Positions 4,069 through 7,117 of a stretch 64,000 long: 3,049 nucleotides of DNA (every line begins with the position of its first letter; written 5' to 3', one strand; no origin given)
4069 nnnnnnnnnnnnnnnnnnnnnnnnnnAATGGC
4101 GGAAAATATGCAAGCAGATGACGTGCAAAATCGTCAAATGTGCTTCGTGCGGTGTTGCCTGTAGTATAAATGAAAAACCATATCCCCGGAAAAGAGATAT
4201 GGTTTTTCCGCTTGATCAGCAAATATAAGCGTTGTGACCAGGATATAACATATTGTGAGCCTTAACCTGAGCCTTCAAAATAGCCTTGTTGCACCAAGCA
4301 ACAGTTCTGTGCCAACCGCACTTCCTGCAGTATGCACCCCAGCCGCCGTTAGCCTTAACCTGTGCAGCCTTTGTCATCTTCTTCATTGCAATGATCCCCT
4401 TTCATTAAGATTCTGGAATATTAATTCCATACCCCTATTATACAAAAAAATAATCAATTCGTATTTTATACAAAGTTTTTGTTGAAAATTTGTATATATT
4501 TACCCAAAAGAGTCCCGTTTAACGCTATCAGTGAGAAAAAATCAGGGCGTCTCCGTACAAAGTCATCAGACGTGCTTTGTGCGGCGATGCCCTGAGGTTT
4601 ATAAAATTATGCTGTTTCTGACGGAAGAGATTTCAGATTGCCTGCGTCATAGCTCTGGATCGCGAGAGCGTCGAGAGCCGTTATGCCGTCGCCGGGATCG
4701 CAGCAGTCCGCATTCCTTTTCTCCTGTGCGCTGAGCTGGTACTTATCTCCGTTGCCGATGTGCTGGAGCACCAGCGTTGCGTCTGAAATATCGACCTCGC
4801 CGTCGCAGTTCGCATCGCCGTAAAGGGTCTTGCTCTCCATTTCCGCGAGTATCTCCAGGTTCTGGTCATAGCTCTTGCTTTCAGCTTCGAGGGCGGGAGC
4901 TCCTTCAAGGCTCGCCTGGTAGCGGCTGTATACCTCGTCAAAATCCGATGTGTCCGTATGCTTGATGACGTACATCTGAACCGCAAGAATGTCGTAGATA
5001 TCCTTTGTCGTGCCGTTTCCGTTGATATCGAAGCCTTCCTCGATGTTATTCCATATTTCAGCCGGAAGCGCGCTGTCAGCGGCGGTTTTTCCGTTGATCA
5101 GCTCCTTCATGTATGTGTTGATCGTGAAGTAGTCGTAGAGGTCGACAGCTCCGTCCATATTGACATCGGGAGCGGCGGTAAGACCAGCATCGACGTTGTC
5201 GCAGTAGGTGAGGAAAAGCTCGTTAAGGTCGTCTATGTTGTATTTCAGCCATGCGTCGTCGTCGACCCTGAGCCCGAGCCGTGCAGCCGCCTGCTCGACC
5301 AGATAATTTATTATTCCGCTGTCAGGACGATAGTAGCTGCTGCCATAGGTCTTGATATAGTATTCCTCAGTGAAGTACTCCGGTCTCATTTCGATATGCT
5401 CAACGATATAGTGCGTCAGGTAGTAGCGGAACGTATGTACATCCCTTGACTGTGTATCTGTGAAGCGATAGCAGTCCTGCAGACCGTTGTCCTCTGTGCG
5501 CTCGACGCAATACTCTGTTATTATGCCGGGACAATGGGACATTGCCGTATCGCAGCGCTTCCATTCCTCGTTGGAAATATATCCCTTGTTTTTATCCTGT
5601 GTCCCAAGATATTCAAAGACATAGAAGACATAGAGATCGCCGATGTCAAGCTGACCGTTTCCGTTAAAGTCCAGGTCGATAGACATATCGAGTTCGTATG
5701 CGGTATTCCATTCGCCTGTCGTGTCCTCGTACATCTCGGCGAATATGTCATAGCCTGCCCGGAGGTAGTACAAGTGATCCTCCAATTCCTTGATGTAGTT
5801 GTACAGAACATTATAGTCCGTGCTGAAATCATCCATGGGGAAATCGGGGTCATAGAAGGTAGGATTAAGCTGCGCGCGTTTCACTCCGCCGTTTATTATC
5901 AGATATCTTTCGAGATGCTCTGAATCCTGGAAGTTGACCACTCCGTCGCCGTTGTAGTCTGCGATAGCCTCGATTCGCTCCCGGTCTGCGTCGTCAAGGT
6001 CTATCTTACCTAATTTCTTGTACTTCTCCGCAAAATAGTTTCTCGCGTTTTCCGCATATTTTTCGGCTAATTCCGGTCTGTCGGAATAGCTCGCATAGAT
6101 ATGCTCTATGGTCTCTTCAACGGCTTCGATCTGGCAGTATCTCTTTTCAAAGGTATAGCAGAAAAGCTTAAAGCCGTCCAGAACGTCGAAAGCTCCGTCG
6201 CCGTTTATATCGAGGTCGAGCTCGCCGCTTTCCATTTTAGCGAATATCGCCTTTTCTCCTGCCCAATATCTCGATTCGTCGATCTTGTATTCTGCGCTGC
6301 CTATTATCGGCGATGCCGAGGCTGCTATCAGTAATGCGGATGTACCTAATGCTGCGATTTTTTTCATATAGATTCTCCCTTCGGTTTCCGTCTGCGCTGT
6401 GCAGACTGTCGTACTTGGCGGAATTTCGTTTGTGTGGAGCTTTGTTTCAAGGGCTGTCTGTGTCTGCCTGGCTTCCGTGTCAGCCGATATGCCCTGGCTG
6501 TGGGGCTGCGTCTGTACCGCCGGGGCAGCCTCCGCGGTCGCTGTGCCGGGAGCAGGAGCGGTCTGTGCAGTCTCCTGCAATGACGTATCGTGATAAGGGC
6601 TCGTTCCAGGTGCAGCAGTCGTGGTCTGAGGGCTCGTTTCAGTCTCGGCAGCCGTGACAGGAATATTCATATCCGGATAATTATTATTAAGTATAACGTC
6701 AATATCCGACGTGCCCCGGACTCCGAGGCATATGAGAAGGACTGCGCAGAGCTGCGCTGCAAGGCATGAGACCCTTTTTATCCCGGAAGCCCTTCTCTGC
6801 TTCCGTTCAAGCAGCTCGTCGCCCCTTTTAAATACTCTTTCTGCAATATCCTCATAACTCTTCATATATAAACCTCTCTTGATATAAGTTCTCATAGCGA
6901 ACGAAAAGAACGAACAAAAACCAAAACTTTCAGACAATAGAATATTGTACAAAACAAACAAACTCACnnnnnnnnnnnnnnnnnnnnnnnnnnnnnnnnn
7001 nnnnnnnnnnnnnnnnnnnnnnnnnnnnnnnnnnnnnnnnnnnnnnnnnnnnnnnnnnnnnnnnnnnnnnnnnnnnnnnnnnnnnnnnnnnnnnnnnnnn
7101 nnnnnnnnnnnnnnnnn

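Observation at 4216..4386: Unannotated double-glycine peptide with a zinc-finger-like Cys/His core next to a PCAT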

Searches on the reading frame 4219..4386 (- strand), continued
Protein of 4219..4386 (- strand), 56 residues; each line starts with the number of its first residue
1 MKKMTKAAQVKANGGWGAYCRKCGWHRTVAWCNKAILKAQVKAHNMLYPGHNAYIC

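Call 64: search_protein_families(library=pfam, proteins=[L017:8315-10555:+, L017:13087-15264:+, L017:6889-7629:+, L015:11199-13337:+, L015:14073-14804:+, L015:8266-9093:+, L001:662-1225:+, L015:7423-7884:+], max_evalue=0.01)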
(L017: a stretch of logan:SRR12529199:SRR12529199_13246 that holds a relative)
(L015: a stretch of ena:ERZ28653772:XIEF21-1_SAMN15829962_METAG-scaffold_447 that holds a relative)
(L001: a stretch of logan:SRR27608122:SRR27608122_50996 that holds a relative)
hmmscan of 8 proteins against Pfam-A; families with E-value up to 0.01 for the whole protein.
L017:8315-10555:+ (746 aa): 2 families
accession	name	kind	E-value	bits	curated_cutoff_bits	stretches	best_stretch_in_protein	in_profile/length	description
PF13416.11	SBP_bac_8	-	1.6e-11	44.9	27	1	349-643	2-267/279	Bacterial extracellular solute-binding protein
PF01547.30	SBP_bac_1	-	4e-08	34.1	26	1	343-624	5-306/307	Bacterial extracellular solute-binding protein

L017:13087-15264:+ (725 aa): 2 families
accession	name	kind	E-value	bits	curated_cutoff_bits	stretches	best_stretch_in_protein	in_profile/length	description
PF13416.11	SBP_bac_8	-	4.3e-10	40.3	27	1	347-642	2-266/279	Bacterial extracellular solute-binding protein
PF01547.30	SBP_bac_1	-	3e-07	31.1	26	1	344-623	10-307/307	Bacterial extracellular solute-binding protein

L017:6889-7629:+ (246 aa): 2 families
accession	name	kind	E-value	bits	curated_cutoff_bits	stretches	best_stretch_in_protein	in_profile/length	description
PF00072.30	Response_reg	-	4.1e-12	46.7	30.2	1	3-104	1-99/111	Response regulator receiver domain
PF04397.21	LytTR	-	0.00039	21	22.6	1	174-218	30-80/98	LytTr DNA-binding domain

L015:11199-13337:+ (712 aa): 2 families
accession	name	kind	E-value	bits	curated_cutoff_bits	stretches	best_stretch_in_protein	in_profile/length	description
PF13416.11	SBP_bac_8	-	8.5e-17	62.3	27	1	336-623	3-267/279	Bacterial extracellular solute-binding protein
PF01547.30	SBP_bac_1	-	2.4e-08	34.8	26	1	356-605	33-306/307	Bacterial extracellular solute-binding protein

L015:14073-14804:+ (243 aa): 0 families

L015:8266-9093:+ (275 aa): 0 families

L001:662-1225:+ (187 aa): 0 families

L015:7423-7884:+ (153 aa): 3 families
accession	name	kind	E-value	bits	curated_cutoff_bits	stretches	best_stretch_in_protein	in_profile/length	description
PF19470.4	DUF6007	-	0.0013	19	26.7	1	90-139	3-49/65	Family of unknown function (DUF6007)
PF23593.1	HEAT_ATR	-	0.0037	17.6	27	1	46-108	2-64/99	Serine/threonine-protein kinase ATR-like, HEAT repeats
PF07690.21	MFS_1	-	0.0056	16.1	33.4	1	68-134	238-304/347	Major Facilitator Superfamily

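Call 83: find_encoding_contigs(protein=P0009, flank=5000, max_places=2)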
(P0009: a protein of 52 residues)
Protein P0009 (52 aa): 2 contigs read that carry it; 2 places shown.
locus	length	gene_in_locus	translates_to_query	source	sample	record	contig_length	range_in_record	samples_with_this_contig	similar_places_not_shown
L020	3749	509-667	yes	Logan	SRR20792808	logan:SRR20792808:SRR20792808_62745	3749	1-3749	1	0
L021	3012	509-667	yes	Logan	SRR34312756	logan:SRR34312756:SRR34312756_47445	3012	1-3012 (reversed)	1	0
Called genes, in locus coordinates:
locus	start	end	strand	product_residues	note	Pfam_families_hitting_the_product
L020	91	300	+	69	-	-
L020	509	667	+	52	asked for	-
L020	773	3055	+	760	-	PF03412:Peptidase_C39, PF13529:Peptidase_C39_2 (faint), PF00664:ABC_membrane, PF02463:SMC_N (weak), PF00005:ABC_tran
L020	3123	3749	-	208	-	?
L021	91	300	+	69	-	-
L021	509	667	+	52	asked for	-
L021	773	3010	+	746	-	?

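Call 84: find_encoding_contigs(protein=P0018, flank=8000, max_places=2)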
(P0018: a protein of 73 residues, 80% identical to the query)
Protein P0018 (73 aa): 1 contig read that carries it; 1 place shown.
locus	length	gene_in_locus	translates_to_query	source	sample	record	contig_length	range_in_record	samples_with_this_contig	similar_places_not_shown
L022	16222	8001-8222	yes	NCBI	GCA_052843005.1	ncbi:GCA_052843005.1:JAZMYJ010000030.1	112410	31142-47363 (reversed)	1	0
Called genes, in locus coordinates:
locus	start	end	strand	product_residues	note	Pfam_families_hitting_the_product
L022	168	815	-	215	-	-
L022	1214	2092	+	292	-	PF00288:GHMP_kinases_N, PF08544:GHMP_kinases_C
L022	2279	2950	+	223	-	PF00392:GntR, PF07729:FCD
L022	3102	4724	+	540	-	PF03323:GerA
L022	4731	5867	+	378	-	PF03845:Spore_permease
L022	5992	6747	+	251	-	PF25198:Spore_GerAC_N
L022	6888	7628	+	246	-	PF00072:Response_reg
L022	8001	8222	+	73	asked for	-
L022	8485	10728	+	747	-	PF01547:SBP_bac_1, PF13416:SBP_bac_8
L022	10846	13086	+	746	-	PF01547:SBP_bac_1 (weak), PF13416:SBP_bac_8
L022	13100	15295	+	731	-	PF03412:Peptidase_C39, PF00664:ABC_membrane, PF00005:ABC_tran, PF13401:AAA_22 (faint), PF02463:SMC_N, PF09818:ABC_ATPase (weak)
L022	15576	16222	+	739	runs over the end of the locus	PF01547:SBP_bac_1 (weak), PF13416:SBP_bac_8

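Call 88: find_homologous_proteins(query=A6, max_evalue=1)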
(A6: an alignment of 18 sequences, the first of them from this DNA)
Query A6 (18 sequences) (56 aa, profile of the alignment): 21 proteins with E <= 1 among 55 candidates.
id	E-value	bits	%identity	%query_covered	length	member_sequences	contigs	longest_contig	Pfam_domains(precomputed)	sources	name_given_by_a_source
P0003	5.9e-21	92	61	100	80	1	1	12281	-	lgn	-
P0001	1.4e-20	91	100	100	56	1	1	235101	-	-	-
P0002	2.6e-18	84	71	100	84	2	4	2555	-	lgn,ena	-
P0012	1.0e-16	79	40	96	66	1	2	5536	-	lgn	-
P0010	2.6e-15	74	40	95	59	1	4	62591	-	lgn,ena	-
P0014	4.7e-15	73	51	75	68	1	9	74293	-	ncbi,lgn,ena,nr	ncbi:MAG: hypothetical protein J6C01_05250 [Lachnospiraceae bacterium]|nr:hypothetical protein [Lach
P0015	9.9e-15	72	43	77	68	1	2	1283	-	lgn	-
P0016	2.0e-13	68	54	43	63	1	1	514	-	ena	-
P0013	4.6e-12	64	45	77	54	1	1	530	-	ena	-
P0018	2.2e-11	62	80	27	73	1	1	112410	-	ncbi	-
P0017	1.1e-10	59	43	52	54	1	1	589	-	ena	-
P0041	4.0e-10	58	45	54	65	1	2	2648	-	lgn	-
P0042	6.1e-7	47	58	41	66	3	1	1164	-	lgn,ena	-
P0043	7.0e-7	47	73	27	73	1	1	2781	-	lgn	-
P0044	2.0e-6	46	60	27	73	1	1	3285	-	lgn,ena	-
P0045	2.1e-6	46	43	41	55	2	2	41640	-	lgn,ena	-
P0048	7.1e-6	44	45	66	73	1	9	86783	-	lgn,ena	-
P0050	1.7e-2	33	73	27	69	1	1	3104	-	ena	-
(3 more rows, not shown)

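Call 90: search_protein_families(library=ncbifam, proteins=[P0014, P0048, P0045, P0013, P0009, P0050, P0007], max_evalue=1)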
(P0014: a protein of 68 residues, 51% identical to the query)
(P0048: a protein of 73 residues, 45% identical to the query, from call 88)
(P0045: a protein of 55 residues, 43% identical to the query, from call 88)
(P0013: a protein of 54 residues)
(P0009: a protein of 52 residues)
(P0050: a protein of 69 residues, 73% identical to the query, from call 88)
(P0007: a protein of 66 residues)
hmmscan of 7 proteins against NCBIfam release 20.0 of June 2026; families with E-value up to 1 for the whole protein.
P0014 (68 aa): 0 families

P0048 (73 aa): 0 families

P0045 (55 aa): 1 family
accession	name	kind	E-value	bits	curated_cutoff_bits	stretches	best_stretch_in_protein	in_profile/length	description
NF001033.0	PRK00114.1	equivalog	0.051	12.7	244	1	3-29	255-281/297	Hsp33 family molecular chaperone HslO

P0013 (54 aa): 4 families
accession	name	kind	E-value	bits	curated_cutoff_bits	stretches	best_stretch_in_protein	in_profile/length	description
TIGR01384.1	TFS_arch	equivalog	0.0029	18.3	64.75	1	6-42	7-44/101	transcription factor S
NF047723.1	TransFacS4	equivalog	0.0043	17.5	120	1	8-48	9-49/90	transcription factor S4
TIGR03949.1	bact_IIb_cerein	subfamily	0.16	11.8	21.5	1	2-18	2-18/45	class IIb bacteriocin, lactobin A/cerein 7B family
NF053645.1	pMurC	equivalog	0.19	10.4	560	1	4-41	263-298/492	pseudomurein biosynthesis peptide ligase pMurC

P0009 (52 aa): 1 family
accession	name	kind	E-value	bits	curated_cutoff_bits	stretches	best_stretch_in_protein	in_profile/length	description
NF041202.1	StoA_CxxC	exception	0.23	11.3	210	1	6-25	50-69/163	endospore biogenesis thiol-disulfide oxidoreductase StoA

P0050 (69 aa): 0 families

P0007 (66 aa): 0 families

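Call 91: search_protein_families(library=pfam, proteins=[P0014, P0048, P0045, P0013, P0017, P0050, P0016, P0042], max_evalue=1)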
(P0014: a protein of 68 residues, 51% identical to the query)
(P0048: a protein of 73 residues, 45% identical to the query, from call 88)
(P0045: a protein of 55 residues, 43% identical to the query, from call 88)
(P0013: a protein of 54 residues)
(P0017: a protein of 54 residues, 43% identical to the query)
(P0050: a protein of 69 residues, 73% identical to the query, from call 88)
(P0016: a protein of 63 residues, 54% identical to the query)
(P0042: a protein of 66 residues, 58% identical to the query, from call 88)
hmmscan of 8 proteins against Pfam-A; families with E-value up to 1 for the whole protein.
P0014 (68 aa): 0 families

P0048 (73 aa): 1 family
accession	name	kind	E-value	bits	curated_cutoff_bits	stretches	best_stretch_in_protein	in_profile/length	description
PF14651.12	Lipocalin_7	-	0.067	13.6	25.4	1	4-35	66-94/128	Lipocalin / cytosolic fatty-acid binding protein family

P0045 (55 aa): 3 families
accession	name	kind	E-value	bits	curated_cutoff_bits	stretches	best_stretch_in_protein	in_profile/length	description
PF04810.20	zf-Sec23_Sec24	-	0.0095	16.4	25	1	13-29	19-35/39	Sec23/Sec24 zinc finger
PF13465.12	zf-H2C2_2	-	0.036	14.9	40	1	15-28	12-25/26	Zinc-finger double domain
PF05605.18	zf-Di19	-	0.19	12.4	27.5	1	17-28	2-13/54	Drought induced 19 protein (Di19), zinc-binding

P0013 (54 aa): 5 families
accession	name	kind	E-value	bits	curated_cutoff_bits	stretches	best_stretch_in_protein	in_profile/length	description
PF17003.11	Actin_micro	-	0.016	14.9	27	1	15-42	210-237/354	Putative actin-like family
PF13717.11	Zn_ribbon_4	-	0.054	13.9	30.3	1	7-23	16-32/36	zinc-ribbon domain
PF10163.14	EnY2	-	0.078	13.7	27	1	20-42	26-48/83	Transcription factor e(y)2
PF04959.19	ARS2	-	0.1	13.2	30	1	11-42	62-93/195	Arsenite-resistance protein 2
PF13909.12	zf-H2C2_5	-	0.11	12.5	27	1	19-42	3-26/26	C2H2-type zinc-finger domain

P0017 (54 aa): 8 families
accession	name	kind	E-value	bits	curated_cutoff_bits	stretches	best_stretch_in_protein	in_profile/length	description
PF04959.19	ARS2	-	0.027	15.1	30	1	12-44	63-95/195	Arsenite-resistance protein 2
PF17003.11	Actin_micro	-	0.027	14.1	27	1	16-43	211-238/354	Putative actin-like family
PF00641.23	Zn_ribbon_RanBP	-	0.031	14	27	1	15-24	3-12/30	Zn-finger in Ran binding protein and others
PF02150.21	Zn_ribbon_RPB9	-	0.033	14.5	25.2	1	7-31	8-36/36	RNA polymerases M/15 Kd subunit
PF13909.12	zf-H2C2_5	-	0.037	14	27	1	19-42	3-26/26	C2H2-type zinc-finger domain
PF20613.4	HipA_2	-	0.15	11.8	27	1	5-51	71-118/240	HipA-like kinase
PF15200.11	KRTDAP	-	0.19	12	27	1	5-50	22-60/77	Keratinocyte differentiation-associated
PF10439.15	Bacteriocin_IIc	-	0.23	11.9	27.1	1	2-21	5-19/59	Bacteriocin class II with double-glycine leader peptide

P0050 (69 aa): 2 families
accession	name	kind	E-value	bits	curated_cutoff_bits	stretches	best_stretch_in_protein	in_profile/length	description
PF09083.16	DUF1923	-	0.12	12.5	25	1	9-32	24-48/64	Domain of unknown function (DUF1923)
PF16179.11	RHD_dimer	-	0.2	12.1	28.3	1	4-56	5-56/103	Rel homology dimerisation domain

P0016 (63 aa): 1 family
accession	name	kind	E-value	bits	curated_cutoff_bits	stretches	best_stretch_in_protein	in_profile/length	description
PF24831.1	DUF7715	-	0.091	13.8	27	1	17-38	41-61/125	Domain of unknown function (DUF7715)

P0042 (66 aa): 1 family
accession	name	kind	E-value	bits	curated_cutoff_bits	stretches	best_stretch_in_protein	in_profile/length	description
PF00641.23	Zn_ribbon_RanBP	-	0.019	14.7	27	1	16-25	2-11/30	Zn-finger in Ran binding protein and others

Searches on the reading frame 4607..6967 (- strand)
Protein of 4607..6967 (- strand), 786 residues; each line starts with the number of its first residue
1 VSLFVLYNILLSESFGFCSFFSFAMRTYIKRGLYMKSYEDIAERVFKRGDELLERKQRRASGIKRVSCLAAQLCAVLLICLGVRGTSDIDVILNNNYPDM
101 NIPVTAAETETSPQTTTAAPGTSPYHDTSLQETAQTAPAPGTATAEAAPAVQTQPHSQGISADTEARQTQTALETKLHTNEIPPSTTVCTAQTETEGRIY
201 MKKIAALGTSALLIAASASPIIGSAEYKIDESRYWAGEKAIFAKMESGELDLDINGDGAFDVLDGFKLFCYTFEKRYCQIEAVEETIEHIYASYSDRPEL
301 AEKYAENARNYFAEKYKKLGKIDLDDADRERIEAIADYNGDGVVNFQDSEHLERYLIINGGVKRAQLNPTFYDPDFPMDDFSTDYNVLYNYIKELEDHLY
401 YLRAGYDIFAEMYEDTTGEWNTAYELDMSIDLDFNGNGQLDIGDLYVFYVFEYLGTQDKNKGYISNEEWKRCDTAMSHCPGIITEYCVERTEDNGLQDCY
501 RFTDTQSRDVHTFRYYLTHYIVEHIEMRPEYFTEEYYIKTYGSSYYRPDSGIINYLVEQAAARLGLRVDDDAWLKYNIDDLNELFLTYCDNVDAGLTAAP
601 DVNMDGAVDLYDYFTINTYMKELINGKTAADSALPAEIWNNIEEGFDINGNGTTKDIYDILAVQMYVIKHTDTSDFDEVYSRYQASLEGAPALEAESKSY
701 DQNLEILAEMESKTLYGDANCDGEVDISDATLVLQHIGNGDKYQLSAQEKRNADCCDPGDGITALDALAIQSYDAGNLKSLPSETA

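Call 6: search_protein_families(library=ncbifam, proteins=[window:4607-6967:-], max_evalue=1)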
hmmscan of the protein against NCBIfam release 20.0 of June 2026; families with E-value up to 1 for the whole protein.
window:4607-6967:- (786 aa): 1 family
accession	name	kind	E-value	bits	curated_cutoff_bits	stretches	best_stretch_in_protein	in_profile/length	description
NF033761.1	gliding_GltJ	equivalog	0.02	14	450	1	64-190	368-495/671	adventurous gliding motility protein GltJ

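Call 7: search_protein_families(library=pfam, proteins=[window:4607-6967:-], max_evalue=1)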
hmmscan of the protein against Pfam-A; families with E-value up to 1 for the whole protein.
window:4607-6967:- (786 aa): 2 families
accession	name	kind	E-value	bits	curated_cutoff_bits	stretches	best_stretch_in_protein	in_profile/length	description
PF00404.24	Dockerin_1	-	8.6e-13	48.7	22.9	3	716-771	1-53/57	Dockerin type I domain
PF07268.16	EppA_BapA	-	0.032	14.6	29.1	1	292-318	105-131/138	Exported protein precursor (EppA/BapA)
